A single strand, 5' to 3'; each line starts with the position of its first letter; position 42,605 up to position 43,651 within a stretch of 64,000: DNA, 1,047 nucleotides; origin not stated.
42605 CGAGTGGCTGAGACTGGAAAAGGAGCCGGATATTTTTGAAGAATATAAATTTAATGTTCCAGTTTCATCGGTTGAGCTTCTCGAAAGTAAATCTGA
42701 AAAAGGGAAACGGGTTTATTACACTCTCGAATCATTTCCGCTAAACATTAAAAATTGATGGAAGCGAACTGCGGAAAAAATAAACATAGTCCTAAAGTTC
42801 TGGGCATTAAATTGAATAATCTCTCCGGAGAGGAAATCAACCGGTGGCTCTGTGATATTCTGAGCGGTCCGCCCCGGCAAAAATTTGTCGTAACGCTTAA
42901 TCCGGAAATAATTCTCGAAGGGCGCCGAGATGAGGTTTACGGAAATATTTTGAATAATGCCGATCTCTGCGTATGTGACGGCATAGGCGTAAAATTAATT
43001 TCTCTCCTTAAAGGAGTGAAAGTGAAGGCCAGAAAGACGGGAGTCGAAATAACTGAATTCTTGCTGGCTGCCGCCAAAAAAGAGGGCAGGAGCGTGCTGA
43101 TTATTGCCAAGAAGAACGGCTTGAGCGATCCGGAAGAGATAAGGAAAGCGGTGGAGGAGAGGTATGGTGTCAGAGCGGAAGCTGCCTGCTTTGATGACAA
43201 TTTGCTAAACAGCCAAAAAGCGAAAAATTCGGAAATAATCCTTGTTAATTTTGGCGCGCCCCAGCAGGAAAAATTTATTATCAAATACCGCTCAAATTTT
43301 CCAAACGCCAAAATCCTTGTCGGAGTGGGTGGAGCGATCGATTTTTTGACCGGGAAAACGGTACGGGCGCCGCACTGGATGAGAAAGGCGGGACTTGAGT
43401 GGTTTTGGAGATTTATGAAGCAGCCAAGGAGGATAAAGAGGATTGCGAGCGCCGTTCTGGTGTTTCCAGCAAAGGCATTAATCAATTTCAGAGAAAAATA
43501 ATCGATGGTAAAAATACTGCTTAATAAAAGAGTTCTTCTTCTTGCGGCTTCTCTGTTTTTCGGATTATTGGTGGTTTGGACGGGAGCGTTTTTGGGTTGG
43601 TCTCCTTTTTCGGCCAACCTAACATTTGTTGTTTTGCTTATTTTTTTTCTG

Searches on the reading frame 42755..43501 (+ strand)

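Call 79: search_protein_families(library=pfam, proteins=[window:42755-43501:+], max_evalue=0.001)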
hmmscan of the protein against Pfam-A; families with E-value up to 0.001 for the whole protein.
window:42755-43501:+ (248 aa): 1 family
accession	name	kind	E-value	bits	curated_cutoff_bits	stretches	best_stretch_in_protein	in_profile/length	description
PF03808.19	Glyco_tran_WecG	-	2e-36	125.8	27.4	1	69-230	1-167/168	Glycosyl transferase WecG/TagA/CpsF family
